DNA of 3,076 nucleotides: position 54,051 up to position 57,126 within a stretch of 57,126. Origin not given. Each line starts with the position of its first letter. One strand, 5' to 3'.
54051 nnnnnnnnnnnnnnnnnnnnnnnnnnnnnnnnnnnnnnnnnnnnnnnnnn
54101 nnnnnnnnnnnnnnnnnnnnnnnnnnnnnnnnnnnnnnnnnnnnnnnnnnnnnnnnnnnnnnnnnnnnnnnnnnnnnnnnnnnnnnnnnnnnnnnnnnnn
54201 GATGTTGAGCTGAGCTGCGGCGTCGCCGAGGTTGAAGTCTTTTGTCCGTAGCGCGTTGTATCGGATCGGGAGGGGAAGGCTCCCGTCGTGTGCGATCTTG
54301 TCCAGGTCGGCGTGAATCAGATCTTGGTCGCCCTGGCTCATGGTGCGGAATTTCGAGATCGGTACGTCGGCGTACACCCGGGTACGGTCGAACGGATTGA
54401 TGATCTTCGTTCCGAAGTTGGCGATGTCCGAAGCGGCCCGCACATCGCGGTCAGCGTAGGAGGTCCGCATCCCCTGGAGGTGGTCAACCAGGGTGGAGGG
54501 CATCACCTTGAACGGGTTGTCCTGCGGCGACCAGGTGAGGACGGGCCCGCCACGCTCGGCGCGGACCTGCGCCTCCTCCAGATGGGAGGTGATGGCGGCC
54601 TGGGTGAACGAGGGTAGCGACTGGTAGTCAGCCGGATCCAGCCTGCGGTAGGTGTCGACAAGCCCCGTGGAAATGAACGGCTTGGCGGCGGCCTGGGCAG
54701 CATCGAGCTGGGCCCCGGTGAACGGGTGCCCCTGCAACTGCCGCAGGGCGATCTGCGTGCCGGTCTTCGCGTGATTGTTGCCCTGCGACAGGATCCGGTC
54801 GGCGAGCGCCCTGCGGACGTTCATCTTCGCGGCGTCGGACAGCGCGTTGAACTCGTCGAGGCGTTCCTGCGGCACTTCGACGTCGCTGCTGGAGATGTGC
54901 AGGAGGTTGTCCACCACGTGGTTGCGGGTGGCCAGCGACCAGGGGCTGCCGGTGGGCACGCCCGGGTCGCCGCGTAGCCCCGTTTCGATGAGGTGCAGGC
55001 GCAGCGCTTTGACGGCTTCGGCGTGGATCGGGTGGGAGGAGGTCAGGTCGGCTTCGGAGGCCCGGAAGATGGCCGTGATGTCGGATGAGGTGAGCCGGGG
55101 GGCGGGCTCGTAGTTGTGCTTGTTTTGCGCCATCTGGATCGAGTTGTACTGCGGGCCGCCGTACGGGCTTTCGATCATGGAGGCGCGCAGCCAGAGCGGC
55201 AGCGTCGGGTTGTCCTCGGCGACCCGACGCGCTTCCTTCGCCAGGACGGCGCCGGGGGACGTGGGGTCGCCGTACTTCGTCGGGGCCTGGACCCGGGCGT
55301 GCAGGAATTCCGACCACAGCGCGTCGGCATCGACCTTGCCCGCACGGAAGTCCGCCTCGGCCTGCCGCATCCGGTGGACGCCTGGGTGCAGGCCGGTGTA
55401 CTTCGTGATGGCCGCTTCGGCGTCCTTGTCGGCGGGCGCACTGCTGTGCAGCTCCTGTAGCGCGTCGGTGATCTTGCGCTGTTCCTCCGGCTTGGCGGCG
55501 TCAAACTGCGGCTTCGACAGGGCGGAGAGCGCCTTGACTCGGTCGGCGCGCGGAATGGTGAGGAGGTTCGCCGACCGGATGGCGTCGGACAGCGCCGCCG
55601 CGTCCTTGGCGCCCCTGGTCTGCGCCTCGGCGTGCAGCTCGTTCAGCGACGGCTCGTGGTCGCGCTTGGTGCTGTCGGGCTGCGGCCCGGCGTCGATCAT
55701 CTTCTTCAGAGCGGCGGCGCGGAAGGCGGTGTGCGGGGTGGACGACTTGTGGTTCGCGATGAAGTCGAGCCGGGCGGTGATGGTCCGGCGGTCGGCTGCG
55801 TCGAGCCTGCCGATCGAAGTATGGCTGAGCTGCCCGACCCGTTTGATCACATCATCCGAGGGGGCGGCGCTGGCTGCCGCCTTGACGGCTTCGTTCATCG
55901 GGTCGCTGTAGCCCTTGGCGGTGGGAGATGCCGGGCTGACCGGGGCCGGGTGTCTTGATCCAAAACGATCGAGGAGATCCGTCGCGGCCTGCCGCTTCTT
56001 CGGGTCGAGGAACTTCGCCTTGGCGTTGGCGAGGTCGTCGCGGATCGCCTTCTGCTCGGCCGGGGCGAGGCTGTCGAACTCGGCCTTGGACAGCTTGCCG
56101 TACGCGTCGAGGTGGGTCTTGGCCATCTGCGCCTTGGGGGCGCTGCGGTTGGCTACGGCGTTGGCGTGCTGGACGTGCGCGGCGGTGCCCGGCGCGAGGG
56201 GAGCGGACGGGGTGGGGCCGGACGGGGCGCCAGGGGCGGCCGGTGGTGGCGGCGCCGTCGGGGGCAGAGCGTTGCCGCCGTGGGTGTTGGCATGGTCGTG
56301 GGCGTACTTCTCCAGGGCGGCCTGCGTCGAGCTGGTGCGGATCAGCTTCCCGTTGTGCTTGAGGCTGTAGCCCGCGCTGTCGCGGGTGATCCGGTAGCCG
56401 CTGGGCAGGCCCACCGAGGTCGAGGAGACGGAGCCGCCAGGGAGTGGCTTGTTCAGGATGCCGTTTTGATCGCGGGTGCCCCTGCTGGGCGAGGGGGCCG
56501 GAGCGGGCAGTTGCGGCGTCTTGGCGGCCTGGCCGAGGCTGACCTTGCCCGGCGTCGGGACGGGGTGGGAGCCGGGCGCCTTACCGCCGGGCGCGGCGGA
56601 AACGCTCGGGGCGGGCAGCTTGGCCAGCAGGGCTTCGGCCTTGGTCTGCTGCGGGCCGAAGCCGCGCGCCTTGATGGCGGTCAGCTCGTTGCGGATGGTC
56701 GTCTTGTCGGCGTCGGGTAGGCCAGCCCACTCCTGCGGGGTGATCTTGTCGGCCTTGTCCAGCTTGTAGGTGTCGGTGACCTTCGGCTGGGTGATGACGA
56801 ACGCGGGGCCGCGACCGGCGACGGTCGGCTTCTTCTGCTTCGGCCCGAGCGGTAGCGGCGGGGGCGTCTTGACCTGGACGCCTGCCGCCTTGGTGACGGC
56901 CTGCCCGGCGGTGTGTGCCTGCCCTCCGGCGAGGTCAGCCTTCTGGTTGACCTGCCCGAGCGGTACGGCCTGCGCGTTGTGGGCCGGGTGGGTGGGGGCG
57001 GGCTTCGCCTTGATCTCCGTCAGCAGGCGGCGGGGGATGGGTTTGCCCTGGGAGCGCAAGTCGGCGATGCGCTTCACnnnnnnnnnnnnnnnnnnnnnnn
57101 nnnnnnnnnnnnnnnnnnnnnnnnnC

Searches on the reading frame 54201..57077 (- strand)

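Call 17: search_protein_families(library=pfam, proteins=[window:54201-57077:-], max_evalue=10)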
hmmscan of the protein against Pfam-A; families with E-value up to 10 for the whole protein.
window:54201-57077:- (959 aa): 1 family
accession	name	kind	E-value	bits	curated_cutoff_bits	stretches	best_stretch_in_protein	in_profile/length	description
PF12790.13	T6SS-SciN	-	0.077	13.2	27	1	323-363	31-71/120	Type VI secretion lipoprotein, VasD, EvfM, TssJ, VC_A0113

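Call 71: search_protein_families(library=ncbifam, proteins=[window:54201-57077:-], max_evalue=0.01)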
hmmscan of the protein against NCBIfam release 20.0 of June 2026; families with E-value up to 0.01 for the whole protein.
window:54201-57077:- (959 aa): 0 families
